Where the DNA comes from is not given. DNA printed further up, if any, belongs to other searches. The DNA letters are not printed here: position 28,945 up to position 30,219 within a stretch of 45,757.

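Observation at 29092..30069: Sigma-54 (RpoN) homologue without a core-binding domain in an archaeal gene neighbourhood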

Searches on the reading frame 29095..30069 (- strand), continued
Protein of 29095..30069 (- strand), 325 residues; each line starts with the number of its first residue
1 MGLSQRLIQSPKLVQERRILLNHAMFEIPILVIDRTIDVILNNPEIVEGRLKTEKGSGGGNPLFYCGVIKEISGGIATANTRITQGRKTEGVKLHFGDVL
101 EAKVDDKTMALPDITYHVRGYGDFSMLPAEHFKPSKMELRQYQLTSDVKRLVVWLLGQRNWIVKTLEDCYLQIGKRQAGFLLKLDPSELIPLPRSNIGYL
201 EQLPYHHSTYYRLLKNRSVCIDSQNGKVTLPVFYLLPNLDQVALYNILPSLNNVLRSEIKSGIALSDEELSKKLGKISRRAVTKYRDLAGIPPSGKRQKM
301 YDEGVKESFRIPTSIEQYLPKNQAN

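Call 44: predict_structure(alignment_id=A2)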
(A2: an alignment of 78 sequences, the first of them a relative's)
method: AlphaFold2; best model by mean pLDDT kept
length: 325 residues; sequences in the alignment: 78
mean_pLDDT: 87.5   pTM: 0.85
mean pLDDT of the five models: 87.5, 86.4, 86.3, 86.0, 85.6
residues with pLDDT >= 90: 226; 70-90: 49; 50-70: 35; < 50: 15
segments of 3 or more residues with pLDDT < 50: 84-97
pLDDT, mean of each block of 10 residues (from residue 1): 64 56 85 94 95 81 86 79 45 47 69 98 98 94 94 94 96 97 97 90 92 94 97 96 95 97 98 97 95 98 97 93 68
secondary structure, 60 per line:
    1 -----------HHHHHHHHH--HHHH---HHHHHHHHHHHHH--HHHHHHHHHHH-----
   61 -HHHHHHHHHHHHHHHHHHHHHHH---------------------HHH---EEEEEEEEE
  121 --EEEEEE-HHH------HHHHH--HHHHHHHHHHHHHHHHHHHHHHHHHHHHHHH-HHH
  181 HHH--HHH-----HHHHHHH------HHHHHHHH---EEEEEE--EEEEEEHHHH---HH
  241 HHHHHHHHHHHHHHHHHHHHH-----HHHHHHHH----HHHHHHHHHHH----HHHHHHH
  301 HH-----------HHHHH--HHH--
elements in order: H12-20 H23-26 H30-42 H45-55 H62-84 E112-120 E123-128 H139-143 H146-176 H178-183 H194-200 H207-214 E218-223 E226-231 H232-235 H239-261 H267-274 H279-289 H294-302 H314-318

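Call 49: fold_search(model_id=the predicted structure, library=pdb)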
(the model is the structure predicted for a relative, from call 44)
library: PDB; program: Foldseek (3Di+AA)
matches with E <= 10: 75; with E <= 0.001: 7
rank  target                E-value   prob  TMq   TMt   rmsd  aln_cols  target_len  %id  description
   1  8f1k_M                4.7e-06  1.00  0.40  0.33  17.4       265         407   16  SigN RNA polymerase early-melted intermediate bound to full duplex DNA fragment dhsU36 (-12T) (released 2023-04-05)
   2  7qv9_M                5.2e-06  1.00  0.41  0.33  29.1       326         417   18  CryoEM structure of bacterial transcription intermediate complex mediated by activator PspF (released 2022-11-09)
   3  7qwp_M                6.1e-06  1.00  0.39  0.33   6.3       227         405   18  CryoEM structure of bacterial transcription close complex (RPc) (released 2022-11-09)
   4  8f1i_M                2.1e-05  1.00  0.43  0.35  28.5       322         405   17  SigN RNA polymerase early-melted intermediate bound to mismatch fragment dhsU36mm1 (-12T) (released 2023-04-05)
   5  9q97_M                5.1e-05  1.00  0.41  0.33   5.3       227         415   18  CryoEM structure of bacterial transcription intermediate complex mediated by activator PspF containing nifH promoter D (released 2025-03-26)
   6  9q92_M                2.0e-04  1.00  0.42  0.34  23.2       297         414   15  CryoEM structure of bacterial transcription intermediate complex mediated by activator PspF containing nifH promoter D (released 2025-07-16)
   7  9q98_M                2.8e-04  1.00  0.45  0.36  17.1       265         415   17  CryoEM structure of bacterial transcription intermediate complex mediated by activator PspF containing nifH promoter D (released 2025-03-26)
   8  8re4_M                1.4e-03  1.00  0.37  0.33  25.9       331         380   14  Cryo-EM structure of bacterial RNA polymerase-sigma54 initial transcribing complex - 5nt pre-translocated complex (released 2024-01-17)
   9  6gh5_M                5.4e-01  0.72  0.36  0.35   5.8       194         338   16  Cryo-EM structure of bacterial RNA polymerase-sigma54 holoenzyme transcription open complex (released 2018-07-04)
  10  4a0z_A                1.6e+00  0.75  0.14  0.23   2.7        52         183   27  Structure of the global transcription regulator FapR from Staphylococcus aureus in complex with malonyl-CoA (released 2012-09-26)
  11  8f8u_B                1.6e+00  0.20  0.10  0.11   9.6        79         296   24  Bifunctional ligase/repressor BirA from Klebsiella pneumoniae (Domain Swapped Dimer) (released 2022-11-30)
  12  8usb_d                1.7e+00  0.05  0.13  0.15  15.9       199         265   14  Non-substrate-engaged human 26S proteasome with Nub1/FAT10 bound to Rpn1 (released 2024-11-06)
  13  8fi3_A                1.9e+00  0.16  0.10  0.11  10.3        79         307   24  Bifunctional ligase/repressor BirA from Klebsiella pneumoniae complexed with biotin (Domain Swapped Dimer) (released 2022-12-28)
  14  3wg9_C                2.0e+00  0.57  0.15  0.22   5.5        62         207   19  Crystal structure of RSP, a Rex-family repressor (released 2014-08-13)
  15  4a12_B                2.3e+00  0.72  0.15  0.24   2.7        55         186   27  Structure of the global transcription regulator FapR from Staphylococcus aureus in complex with DNA operator (released 2012-09-26)
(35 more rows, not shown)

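Call 50: list_cluster_members(proteins=[P0046, P0058, P0061, P0064, P0069, P0079, P0080, P0087, P0092, P0096])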
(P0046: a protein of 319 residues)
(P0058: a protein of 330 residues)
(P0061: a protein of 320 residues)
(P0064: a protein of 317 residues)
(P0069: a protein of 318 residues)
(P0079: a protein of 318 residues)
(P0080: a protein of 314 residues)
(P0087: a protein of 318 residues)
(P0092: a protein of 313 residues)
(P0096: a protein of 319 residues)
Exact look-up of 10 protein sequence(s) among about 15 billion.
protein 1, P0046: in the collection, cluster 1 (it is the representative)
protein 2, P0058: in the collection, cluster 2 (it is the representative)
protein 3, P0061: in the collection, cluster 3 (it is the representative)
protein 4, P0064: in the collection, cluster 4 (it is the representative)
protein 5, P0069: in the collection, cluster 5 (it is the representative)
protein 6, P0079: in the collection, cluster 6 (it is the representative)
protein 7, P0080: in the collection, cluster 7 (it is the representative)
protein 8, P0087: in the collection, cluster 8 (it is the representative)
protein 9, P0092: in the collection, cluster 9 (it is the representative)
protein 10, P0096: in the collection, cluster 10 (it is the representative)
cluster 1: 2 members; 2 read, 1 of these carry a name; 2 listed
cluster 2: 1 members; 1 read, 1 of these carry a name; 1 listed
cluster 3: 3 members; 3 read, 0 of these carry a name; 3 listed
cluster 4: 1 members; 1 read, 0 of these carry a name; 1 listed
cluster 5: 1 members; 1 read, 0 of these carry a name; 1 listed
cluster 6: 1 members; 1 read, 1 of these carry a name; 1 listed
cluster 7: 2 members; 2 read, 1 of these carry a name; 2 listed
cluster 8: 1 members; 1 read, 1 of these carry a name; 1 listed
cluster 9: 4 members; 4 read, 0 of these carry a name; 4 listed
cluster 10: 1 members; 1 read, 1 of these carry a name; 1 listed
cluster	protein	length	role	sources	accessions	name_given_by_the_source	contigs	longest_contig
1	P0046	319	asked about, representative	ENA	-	-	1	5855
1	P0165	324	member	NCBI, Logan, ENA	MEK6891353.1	MAG: hypothetical protein AABX03_04420 [Nanoarchaeota archaeon]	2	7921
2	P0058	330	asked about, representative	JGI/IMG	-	hypothetical protein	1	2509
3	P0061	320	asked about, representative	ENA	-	-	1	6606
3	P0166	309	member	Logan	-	-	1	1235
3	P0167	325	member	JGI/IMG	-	-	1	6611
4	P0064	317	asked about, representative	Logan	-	-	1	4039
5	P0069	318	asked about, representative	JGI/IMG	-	-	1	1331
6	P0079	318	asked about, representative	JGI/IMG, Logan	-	hypothetical protein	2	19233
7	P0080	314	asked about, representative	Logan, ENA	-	-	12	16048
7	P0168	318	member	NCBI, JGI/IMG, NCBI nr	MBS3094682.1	hypothetical protein J4474_03380 [Candidatus Pacearchaeota archaeon] | hypothetical protein [Candidatus Pacearchaeota archaeon]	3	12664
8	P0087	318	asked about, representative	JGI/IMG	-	DNA-directed RNA polymerase specialized sigma54-like protein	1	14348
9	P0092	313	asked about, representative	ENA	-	-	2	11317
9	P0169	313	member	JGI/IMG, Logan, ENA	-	-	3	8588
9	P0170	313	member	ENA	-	-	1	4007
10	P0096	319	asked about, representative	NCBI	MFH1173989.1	MAG: hypothetical protein V1725_02565 [archaeon]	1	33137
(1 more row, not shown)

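Call 56: find_encoding_contigs(protein=P0018, flank=10000, max_places=2)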
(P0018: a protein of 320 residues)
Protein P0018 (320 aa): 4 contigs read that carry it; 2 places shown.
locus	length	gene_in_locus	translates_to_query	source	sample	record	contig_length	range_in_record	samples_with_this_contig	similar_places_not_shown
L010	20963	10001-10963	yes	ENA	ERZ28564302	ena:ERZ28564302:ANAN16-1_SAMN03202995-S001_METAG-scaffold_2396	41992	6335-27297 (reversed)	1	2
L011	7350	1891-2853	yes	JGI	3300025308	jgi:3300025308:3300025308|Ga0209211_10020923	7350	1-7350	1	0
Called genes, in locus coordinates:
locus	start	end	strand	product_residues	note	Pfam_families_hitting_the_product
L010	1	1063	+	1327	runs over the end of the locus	-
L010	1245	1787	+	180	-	-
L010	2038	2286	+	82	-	-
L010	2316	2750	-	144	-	PF01092:Ribosomal_S6e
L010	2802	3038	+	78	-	-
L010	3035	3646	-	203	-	PF00293:NUDIX (weak)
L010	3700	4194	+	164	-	PF00293:NUDIX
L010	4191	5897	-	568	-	PF00009:GTP_EFTU, PF01926:MMR_HSR1 (weak), PF11987:IF-2, PF14578:GTP_EFTU_D4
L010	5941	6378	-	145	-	-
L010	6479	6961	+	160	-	-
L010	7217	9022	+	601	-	PF00664:ABC_membrane, PF00005:ABC_tran, PF02463:SMC_N (faint), PF13175:AAA_15 (weak)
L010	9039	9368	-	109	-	-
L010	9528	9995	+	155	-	-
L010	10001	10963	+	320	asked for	PF04552:Sigma54_DBD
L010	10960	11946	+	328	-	-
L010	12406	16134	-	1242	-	-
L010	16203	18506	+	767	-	-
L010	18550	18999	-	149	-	-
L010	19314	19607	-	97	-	-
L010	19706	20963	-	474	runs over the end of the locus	PF01139:RtcB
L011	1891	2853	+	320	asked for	PF04552:Sigma54_DBD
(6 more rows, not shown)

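Call 57: find_encoding_contigs(protein=P0096, flank=10000, max_places=2)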
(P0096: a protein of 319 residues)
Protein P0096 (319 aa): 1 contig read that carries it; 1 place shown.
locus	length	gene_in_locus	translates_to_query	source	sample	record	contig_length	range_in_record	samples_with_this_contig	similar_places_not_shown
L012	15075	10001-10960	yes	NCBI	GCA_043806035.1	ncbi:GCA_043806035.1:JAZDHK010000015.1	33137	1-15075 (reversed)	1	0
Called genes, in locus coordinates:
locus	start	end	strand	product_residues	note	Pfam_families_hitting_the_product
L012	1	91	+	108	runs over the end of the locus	-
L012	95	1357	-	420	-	PF02308:MgtC, PF13194:DUF4010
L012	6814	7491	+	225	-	-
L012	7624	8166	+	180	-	PF18765:Polbeta, PF01909:NTP_transf_2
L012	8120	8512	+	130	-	-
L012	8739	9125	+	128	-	PF01850:PIN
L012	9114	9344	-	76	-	-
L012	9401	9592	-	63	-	-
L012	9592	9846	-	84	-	-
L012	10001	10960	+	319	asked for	PF04552:Sigma54_DBD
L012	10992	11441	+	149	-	-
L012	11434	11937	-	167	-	-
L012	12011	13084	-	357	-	PF02445:NadA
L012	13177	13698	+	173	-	PF00293:NUDIX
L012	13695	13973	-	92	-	PF13224:DUF4032 (weak)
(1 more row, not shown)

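Call 58: find_encoding_contigs(protein=P0020, flank=8000, max_places=1)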
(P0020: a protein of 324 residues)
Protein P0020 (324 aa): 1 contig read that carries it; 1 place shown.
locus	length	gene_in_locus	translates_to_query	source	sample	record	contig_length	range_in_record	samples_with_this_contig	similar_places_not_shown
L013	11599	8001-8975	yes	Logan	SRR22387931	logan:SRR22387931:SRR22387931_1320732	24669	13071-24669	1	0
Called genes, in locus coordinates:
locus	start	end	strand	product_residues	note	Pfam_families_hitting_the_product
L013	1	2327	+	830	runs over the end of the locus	-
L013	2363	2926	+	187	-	PF28474:DUF8412, PF13376:OmdA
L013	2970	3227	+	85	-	-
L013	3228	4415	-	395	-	PF00009:GTP_EFTU, PF01926:MMR_HSR1, PF09173:eIF2_C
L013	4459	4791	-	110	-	-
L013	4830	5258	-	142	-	PF01092:Ribosomal_S6e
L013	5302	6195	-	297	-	-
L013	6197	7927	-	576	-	PF00009:GTP_EFTU, PF01926:MMR_HSR1, PF11987:IF-2, PF14578:GTP_EFTU_D4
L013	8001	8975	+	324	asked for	-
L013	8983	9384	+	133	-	-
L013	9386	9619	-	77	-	-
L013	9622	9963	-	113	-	-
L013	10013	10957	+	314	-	PF01207:Dus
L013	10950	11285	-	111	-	PF02452:PemK_toxin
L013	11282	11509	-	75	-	PF01402:RHH_1 (weak), PF19807:DUF6290 (weak)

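Call 59: find_encoding_contigs(protein=P0013, flank=8000, max_places=1)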
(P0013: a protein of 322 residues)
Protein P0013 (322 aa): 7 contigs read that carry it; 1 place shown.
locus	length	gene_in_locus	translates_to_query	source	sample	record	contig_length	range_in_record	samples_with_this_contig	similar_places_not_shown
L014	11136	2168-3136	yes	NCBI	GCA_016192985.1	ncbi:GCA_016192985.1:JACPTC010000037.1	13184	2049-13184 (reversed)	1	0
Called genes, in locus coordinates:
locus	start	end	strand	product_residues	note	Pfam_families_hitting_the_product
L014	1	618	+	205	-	PF18899:DUF5655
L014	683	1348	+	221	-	PF00702:Hydrolase, PF12710:HAD (weak), PF13419:HAD_2, PF13242:Hydrolase_like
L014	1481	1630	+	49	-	PF18930:DUF5679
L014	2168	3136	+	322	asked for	-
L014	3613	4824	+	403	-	PF07690:MFS_1, PF11700:ATG22, PF07690:MFS_1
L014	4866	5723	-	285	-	-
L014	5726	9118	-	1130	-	PF02574:S-methyl_trans, PF00809:Pterin_bind, PF02607:B12-binding_2, PF02310:B12-binding, PF02965:Met_synt_B12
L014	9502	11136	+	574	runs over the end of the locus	PF00999:Na_H_Exchanger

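Call 60: find_encoding_contigs(protein=P0080, flank=8000, max_places=1)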
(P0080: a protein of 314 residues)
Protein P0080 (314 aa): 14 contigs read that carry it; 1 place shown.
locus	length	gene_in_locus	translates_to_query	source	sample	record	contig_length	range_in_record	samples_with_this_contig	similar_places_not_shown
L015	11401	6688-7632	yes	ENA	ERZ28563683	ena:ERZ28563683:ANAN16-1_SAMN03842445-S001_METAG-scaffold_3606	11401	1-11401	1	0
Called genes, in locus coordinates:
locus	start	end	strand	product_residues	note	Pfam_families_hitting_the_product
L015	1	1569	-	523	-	?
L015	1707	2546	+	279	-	-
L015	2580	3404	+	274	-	-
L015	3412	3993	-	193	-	-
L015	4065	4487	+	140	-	-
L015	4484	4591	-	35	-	-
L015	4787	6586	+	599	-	PF00664:ABC_membrane, PF00005:ABC_tran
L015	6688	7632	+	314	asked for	PF04552:Sigma54_DBD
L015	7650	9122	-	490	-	-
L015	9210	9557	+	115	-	-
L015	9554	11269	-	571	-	PF13948:DUF4215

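Call 61: find_encoding_contigs(protein=P0079, flank=8000, max_places=1)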
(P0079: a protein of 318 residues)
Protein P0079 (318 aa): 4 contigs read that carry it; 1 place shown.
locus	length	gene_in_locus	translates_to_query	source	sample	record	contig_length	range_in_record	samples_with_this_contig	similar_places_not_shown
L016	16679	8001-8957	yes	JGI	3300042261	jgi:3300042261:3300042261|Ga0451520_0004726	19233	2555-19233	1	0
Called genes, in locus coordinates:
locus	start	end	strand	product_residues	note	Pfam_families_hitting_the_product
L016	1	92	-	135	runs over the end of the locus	-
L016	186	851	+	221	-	PF02586:SRAP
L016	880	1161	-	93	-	-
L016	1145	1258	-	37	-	-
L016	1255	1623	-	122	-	-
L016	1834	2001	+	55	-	-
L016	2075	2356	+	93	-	-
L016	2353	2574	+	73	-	-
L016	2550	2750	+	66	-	-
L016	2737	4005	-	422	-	-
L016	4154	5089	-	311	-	-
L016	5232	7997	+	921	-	PF04545:Sigma70_r4, PF00176:SNF2-rel_dom, PF04851:ResIII, PF00270:DEAD (weak), PF00271:Helicase_C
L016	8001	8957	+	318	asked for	PF04552:Sigma54_DBD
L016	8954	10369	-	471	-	PF04997:RNA_pol_Rpb1_1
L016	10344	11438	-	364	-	PF00562:RNA_pol_Rpb2_6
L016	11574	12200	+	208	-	-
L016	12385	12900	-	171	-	-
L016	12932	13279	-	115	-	-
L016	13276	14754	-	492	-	PF00485:PRK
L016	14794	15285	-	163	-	PF13811:DUF4186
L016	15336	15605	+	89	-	-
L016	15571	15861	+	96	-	-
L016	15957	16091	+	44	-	-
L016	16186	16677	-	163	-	?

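Call 64: search_protein_families(library=pfam, proteins=[L016:5232-7994:+, L016:8957-10369:-, L016:10347-11438:-, L016:2740-4005:-, L016:4157-5089:-, L016:11574-12197:+, L010:9528-9992:+, L010:10960-11943:+, L010:12409-16134:-, L010:16203-18503:+], max_evalue=0.01)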
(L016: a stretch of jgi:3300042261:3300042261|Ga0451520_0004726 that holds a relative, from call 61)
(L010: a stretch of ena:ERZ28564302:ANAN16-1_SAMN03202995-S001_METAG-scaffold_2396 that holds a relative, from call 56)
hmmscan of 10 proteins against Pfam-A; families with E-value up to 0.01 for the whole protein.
L016:5232-7994:+ (921 aa): 6 families
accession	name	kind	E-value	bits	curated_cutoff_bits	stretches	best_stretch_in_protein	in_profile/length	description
PF00176.29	SNF2-rel_dom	-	7e-26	91.4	24.9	1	484-706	15-252/290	SNF2-related domain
PF00271.37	Helicase_C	-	7.1e-14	52.4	23.5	1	745-854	4-110/110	Helicase conserved C-terminal domain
PF04545.22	Sigma70_r4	-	6.1e-13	48.5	24.1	1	234-285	2-49/50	Sigma-70, region 4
PF04851.21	ResIII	-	3.8e-12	46.9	22.5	1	480-620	20-158/164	Type III restriction enzyme, res subunit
PF00270.35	DEAD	-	6.8e-09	36.1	26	1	489-603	10-134/167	DEAD/DEAH box helicase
PF16203.11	ERCC3_RAD25_C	-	0.0003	20.6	27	1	743-859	45-154/248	ERCC3/RAD25/XPB C-terminal helicase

L016:8957-10369:- (471 aa): 1 family
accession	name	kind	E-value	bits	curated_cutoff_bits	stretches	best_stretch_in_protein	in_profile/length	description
PF04997.17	RNA_pol_Rpb1_1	-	2.3e-35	122.9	39.7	2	159-273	187-300/312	RNA polymerase Rpb1, domain 1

L016:10347-11438:- (364 aa): 1 family
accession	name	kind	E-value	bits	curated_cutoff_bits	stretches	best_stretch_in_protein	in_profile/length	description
PF00562.33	RNA_pol_Rpb2_6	-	2.1e-17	63.8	23.4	1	31-186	87-243/373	RNA polymerase Rpb2, domain 6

L016:2740-4005:- (422 aa): 0 families

L016:4157-5089:- (311 aa): 1 family
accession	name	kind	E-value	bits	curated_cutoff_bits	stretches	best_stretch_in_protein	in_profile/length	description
PF13412.12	HTH_24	-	0.0018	18.2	21.9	0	269-292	17-40/48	Winged helix-turn-helix DNA-binding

L016:11574-12197:+ (208 aa): 0 families

L010:9528-9992:+ (155 aa): 0 families

L010:10960-11943:+ (328 aa): 0 families

L010:12409-16134:- (1242 aa): 0 families

L010:16203-18503:+ (767 aa): 2 families
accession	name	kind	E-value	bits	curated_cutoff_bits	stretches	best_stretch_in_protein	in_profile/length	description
PF09136.16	Glucodextran_B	-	0.0014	18.9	27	0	332-394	23-79/83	Glucodextranase, domain B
PF00041.27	fn3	-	0.0098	16.5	25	0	58-136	14-82/84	Fibronectin type III domain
